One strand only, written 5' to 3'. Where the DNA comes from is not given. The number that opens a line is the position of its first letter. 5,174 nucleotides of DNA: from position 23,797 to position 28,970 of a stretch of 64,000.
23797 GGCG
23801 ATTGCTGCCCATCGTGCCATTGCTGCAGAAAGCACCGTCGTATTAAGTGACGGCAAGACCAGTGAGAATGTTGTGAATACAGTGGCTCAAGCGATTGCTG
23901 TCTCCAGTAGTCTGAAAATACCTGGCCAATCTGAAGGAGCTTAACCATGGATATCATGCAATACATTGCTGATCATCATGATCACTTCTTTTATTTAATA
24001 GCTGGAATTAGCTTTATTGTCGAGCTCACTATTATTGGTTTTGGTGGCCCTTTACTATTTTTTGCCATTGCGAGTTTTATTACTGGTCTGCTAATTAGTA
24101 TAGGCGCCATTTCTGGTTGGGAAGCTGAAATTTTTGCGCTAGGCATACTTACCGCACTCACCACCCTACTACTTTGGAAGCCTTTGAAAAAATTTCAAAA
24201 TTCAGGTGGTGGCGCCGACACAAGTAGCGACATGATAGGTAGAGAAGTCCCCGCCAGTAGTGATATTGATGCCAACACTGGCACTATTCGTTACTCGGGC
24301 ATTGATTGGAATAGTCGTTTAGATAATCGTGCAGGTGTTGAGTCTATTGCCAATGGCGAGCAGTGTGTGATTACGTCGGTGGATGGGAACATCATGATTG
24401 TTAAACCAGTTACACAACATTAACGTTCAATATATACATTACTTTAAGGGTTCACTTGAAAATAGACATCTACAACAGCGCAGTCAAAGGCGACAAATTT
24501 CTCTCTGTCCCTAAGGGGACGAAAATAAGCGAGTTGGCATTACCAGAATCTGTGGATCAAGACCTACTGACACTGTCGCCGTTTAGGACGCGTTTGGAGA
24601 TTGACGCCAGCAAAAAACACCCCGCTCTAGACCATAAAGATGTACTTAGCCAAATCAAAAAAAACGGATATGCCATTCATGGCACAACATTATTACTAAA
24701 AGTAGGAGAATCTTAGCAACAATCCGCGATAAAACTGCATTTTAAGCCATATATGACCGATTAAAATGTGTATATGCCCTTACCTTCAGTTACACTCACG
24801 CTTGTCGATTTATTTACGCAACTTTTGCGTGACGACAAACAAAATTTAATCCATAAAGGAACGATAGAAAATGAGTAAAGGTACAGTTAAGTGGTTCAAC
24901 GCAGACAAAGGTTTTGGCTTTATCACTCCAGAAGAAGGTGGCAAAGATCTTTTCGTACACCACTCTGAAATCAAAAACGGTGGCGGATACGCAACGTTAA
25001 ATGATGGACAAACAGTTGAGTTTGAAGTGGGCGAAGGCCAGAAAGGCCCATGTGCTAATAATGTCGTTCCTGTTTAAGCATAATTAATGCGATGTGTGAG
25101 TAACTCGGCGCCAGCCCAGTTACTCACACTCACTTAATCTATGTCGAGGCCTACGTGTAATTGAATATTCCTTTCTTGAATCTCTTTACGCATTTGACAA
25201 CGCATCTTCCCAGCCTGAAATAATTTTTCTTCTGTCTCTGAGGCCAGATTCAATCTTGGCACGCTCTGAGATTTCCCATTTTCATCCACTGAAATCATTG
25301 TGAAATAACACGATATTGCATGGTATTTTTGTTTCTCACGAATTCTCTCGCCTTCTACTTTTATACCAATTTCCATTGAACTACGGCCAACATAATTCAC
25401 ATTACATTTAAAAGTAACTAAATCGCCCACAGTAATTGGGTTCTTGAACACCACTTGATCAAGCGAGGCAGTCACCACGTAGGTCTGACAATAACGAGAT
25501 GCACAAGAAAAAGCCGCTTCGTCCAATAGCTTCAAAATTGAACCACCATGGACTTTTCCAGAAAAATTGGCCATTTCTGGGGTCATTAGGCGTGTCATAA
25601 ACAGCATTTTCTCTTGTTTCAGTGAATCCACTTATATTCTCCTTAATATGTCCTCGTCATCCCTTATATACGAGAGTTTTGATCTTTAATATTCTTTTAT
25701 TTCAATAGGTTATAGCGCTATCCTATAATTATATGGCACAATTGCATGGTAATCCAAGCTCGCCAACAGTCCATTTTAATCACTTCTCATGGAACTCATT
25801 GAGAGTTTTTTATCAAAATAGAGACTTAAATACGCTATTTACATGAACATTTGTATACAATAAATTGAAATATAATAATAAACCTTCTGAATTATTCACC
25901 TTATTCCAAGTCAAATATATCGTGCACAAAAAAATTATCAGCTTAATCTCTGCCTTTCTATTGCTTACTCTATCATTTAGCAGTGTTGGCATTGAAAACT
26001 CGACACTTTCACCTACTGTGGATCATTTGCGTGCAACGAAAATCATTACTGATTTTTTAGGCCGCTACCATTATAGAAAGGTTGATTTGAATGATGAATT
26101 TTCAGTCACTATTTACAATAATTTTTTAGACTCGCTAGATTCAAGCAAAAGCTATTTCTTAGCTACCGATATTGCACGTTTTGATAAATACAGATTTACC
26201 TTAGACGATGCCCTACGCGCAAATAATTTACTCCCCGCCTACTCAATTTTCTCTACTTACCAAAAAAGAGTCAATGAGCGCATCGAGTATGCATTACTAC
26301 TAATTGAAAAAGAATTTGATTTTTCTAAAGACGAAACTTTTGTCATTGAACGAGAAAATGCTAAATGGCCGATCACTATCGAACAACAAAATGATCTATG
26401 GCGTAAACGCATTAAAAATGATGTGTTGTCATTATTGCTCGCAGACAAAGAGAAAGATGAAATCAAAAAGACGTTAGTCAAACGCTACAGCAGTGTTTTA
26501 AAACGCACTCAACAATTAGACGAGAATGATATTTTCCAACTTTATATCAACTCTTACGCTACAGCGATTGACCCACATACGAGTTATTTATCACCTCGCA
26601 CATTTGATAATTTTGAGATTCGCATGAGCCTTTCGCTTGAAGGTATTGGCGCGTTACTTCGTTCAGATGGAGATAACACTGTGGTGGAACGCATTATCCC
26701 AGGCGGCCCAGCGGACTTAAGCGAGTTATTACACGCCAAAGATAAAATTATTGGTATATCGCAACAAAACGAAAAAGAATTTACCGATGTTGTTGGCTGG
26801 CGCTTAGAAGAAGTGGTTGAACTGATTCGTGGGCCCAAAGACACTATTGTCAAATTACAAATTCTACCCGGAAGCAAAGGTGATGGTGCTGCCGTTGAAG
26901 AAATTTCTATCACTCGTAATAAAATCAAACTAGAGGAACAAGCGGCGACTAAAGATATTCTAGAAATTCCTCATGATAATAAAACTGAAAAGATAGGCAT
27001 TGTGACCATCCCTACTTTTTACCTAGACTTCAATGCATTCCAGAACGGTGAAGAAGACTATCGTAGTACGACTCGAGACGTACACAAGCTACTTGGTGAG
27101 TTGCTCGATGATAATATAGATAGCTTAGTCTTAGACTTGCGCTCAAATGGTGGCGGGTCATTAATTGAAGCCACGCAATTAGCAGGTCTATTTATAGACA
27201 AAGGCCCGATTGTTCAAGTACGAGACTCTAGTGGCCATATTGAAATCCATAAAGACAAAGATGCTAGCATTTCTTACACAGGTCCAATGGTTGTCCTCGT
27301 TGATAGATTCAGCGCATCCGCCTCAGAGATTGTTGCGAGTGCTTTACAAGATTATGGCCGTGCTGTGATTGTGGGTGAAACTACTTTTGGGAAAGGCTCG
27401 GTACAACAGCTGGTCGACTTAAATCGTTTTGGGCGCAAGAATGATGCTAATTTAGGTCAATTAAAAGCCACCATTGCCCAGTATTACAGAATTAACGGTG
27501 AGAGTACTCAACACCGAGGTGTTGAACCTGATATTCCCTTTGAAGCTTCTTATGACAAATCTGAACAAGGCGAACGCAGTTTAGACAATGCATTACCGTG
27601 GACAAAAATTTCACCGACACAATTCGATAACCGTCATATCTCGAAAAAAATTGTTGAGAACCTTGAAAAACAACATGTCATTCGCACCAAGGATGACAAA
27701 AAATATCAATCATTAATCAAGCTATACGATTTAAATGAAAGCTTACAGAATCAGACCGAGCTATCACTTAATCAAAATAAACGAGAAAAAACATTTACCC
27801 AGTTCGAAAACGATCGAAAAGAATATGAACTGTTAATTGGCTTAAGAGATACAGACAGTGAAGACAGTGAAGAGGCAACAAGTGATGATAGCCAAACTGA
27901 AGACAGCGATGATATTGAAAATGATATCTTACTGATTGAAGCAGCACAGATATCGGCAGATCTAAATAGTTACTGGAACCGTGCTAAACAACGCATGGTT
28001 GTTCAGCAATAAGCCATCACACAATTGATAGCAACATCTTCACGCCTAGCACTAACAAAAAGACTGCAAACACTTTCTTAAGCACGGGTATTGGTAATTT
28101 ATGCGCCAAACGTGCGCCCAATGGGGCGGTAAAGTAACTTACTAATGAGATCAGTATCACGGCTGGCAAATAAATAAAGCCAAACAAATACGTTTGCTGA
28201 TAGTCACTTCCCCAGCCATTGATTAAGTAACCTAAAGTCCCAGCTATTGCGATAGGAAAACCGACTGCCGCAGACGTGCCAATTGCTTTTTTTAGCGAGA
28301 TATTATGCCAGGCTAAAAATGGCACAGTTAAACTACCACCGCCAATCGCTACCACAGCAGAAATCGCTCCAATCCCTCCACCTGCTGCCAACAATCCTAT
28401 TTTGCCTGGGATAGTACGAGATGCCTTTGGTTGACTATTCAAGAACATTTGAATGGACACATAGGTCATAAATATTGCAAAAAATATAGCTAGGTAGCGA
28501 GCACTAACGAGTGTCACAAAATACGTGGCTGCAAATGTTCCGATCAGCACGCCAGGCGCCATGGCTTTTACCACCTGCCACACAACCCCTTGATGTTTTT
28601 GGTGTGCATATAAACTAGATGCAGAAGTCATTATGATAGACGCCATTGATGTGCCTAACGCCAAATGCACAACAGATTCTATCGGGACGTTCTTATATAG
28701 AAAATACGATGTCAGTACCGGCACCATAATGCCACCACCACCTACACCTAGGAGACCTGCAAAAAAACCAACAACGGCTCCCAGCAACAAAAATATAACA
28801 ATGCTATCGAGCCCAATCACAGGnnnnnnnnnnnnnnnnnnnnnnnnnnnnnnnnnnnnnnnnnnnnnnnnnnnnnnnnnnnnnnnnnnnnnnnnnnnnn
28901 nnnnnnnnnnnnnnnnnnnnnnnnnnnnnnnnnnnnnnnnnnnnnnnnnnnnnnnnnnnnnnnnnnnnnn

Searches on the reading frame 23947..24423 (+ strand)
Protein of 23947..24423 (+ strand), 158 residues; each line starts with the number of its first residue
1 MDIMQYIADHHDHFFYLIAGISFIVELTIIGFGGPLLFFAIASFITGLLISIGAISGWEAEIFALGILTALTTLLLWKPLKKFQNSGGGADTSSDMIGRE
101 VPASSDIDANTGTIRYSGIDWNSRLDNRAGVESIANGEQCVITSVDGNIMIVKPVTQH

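Call 59: search_protein_families(library=pfam, proteins=[window:23947-24423:+], max_evalue=0.0001)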
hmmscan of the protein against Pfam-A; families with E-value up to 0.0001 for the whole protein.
window:23947-24423:+ (158 aa): 1 family
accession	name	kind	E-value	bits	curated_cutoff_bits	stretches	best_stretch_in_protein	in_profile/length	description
PF01957.25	NfeD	-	2.2e-09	37.8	29.1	1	95-154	3-57/57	NfeD-like C-terminal, partner-binding domain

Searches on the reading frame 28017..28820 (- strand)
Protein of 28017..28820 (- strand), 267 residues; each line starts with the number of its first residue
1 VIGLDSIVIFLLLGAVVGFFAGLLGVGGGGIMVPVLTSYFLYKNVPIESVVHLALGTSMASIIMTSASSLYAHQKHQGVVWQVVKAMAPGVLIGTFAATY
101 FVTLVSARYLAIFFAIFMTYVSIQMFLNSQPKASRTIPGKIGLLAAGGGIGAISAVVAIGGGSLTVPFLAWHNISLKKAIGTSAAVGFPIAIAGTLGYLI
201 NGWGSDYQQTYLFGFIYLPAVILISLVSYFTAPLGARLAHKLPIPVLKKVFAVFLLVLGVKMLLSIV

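Call 37: search_protein_families(library=pfam, proteins=[window:28017-28820:-], max_evalue=0.0001)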
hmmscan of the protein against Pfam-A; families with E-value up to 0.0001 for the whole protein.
window:28017-28820:- (267 aa): 1 family
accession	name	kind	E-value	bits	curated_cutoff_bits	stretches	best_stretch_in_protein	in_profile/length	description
PF01925.25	TauE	-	3.2e-51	174.7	32.6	1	11-262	2-237/237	Sulfite exporter TauE/SafE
